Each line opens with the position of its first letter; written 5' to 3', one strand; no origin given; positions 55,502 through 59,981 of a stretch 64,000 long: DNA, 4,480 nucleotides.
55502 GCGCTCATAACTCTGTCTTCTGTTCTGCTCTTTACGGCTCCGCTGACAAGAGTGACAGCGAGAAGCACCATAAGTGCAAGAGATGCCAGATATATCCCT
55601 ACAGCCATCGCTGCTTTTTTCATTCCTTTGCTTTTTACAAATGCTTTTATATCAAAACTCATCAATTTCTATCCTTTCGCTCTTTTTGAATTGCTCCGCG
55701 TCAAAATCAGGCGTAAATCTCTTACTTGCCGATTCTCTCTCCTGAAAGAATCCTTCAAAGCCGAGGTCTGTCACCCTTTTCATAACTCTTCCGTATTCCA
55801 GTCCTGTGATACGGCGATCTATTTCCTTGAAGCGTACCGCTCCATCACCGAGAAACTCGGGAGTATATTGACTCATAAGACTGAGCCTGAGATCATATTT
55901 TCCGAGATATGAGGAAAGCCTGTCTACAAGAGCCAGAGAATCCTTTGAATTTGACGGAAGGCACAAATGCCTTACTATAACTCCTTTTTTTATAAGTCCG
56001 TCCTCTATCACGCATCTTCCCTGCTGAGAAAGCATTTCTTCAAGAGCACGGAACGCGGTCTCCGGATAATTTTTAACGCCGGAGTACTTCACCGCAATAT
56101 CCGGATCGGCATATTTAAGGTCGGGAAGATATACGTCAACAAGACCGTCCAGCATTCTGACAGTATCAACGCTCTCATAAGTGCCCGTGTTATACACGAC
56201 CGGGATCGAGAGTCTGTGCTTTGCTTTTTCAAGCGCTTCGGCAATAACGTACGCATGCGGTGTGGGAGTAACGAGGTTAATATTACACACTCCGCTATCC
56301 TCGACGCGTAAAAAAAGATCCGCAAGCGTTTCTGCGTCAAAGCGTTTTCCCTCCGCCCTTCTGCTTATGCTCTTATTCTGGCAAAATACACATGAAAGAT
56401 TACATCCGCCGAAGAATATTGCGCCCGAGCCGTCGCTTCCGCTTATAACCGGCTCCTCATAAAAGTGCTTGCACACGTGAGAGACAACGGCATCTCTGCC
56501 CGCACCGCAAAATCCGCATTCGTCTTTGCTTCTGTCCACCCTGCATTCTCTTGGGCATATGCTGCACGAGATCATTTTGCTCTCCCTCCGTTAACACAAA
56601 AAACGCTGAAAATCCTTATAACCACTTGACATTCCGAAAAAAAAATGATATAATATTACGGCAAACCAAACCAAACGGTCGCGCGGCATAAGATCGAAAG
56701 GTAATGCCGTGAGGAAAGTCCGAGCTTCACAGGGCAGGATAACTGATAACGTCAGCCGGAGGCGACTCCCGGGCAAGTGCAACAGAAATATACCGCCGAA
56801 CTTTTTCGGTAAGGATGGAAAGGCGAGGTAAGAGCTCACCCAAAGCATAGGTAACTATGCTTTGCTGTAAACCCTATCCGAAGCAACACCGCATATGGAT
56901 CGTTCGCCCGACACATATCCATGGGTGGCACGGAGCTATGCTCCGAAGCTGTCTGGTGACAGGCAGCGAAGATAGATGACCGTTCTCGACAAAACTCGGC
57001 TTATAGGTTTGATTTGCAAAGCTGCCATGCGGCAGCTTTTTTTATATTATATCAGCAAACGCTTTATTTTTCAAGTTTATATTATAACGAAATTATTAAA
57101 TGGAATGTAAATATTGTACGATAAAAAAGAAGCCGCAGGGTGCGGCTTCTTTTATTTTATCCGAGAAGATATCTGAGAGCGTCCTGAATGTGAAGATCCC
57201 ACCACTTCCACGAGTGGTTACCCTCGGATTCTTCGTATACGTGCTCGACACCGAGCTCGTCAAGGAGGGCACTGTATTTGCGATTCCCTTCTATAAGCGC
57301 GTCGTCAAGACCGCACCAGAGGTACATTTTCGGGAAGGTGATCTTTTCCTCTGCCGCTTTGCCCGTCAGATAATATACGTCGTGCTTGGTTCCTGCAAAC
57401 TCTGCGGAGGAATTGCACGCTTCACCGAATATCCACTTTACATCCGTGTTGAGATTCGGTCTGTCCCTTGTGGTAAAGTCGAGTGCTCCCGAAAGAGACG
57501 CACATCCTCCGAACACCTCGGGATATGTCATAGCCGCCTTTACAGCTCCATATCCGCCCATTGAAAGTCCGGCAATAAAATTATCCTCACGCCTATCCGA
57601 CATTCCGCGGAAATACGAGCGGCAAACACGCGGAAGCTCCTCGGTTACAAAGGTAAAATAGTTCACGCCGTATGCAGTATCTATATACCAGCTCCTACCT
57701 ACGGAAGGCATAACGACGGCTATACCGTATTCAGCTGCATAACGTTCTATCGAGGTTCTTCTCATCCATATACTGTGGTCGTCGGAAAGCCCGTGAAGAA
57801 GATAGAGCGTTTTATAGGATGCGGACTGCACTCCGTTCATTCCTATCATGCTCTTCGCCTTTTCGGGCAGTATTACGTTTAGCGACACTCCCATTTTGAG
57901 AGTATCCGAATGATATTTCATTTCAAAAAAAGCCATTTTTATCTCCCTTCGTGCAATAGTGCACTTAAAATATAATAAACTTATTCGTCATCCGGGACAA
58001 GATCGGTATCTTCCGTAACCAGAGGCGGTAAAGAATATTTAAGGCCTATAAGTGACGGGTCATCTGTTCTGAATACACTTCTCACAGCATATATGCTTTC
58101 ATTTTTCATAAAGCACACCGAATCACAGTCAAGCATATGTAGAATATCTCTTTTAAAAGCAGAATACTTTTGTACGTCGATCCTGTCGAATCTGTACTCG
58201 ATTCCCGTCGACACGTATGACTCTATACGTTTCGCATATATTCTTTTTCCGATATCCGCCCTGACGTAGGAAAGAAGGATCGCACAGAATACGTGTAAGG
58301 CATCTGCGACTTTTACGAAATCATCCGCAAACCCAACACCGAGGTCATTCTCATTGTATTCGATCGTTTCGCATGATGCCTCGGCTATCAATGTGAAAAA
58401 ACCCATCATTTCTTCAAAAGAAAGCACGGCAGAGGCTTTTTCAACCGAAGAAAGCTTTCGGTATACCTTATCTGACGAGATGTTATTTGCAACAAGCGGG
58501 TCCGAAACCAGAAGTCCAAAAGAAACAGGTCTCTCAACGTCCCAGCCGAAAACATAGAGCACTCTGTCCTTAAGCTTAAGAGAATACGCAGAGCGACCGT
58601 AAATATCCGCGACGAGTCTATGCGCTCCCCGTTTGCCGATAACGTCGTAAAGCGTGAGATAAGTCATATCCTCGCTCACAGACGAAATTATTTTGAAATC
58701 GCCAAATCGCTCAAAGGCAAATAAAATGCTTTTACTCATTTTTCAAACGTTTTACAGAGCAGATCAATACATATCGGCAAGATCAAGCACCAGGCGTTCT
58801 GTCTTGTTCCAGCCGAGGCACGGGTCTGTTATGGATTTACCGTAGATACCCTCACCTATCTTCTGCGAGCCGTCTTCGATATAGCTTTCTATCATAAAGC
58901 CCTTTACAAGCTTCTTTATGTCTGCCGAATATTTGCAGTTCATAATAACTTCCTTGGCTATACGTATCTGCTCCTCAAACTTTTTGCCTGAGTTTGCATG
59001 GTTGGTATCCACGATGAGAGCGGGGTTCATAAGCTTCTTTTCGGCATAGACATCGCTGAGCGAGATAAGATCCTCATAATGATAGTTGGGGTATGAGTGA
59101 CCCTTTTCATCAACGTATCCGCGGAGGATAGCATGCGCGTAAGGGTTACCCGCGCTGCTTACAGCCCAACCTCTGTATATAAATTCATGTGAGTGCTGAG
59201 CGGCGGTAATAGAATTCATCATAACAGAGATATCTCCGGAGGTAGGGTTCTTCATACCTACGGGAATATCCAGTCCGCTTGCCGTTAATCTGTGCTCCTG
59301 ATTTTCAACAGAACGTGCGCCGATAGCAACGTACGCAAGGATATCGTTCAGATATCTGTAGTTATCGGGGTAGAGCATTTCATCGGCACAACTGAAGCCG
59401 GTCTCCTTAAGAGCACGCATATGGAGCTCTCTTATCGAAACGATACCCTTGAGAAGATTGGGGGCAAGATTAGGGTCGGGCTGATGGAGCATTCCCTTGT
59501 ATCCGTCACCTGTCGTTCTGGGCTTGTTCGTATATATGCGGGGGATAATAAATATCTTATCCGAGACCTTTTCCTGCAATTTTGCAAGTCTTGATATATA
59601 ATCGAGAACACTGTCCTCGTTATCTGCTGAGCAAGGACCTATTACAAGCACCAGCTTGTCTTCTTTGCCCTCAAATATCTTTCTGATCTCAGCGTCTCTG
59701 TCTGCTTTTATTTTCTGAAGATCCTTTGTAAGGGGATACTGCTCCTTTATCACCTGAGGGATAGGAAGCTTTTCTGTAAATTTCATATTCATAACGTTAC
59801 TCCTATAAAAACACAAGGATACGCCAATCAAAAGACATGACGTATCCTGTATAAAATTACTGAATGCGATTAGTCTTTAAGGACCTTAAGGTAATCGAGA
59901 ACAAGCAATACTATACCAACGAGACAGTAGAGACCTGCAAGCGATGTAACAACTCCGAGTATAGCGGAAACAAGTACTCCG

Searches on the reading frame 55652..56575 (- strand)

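Call 74: search_protein_families(library=pfam, proteins=[window:55652-56575:-], max_evalue=0.00001)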
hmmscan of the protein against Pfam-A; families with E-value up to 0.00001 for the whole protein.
window:55652-56575:- (307 aa): 1 family
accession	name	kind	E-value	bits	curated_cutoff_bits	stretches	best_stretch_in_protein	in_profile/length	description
PF04055.27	Radical_SAM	-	7.3e-10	39.7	29.5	1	53-184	2-139/166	Radical SAM superfamily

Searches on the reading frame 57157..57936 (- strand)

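Call 74: search_protein_families(library=pfam, proteins=[window:57157-57936:-], max_evalue=0.00001)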
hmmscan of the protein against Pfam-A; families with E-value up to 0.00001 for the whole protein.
window:57157-57936:- (259 aa): 1 family
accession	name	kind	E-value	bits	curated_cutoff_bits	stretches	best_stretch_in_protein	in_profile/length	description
PF00756.26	Esterase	-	1.4e-21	77.8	22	1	16-256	7-250/251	Putative esterase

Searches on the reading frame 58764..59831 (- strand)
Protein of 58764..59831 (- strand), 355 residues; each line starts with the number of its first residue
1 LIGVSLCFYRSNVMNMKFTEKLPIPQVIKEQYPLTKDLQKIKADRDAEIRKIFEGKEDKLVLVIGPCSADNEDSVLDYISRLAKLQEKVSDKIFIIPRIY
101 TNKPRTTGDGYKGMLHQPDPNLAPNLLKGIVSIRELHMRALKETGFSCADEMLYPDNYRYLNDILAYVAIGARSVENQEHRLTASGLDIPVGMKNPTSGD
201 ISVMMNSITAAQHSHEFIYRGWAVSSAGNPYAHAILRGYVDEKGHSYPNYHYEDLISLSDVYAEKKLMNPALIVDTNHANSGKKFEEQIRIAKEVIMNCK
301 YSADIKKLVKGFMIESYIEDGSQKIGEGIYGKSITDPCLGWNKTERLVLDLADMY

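Call 74: search_protein_families(library=pfam, proteins=[window:58764-59831:-], max_evalue=0.00001)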
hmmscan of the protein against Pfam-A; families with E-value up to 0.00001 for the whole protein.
window:58764-59831:- (355 aa): 1 family
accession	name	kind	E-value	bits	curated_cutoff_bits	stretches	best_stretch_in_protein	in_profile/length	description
PF00793.26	DAHP_synth_1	-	5.3e-46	157.1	25.5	1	47-347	8-268/270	DAHP synthetase I family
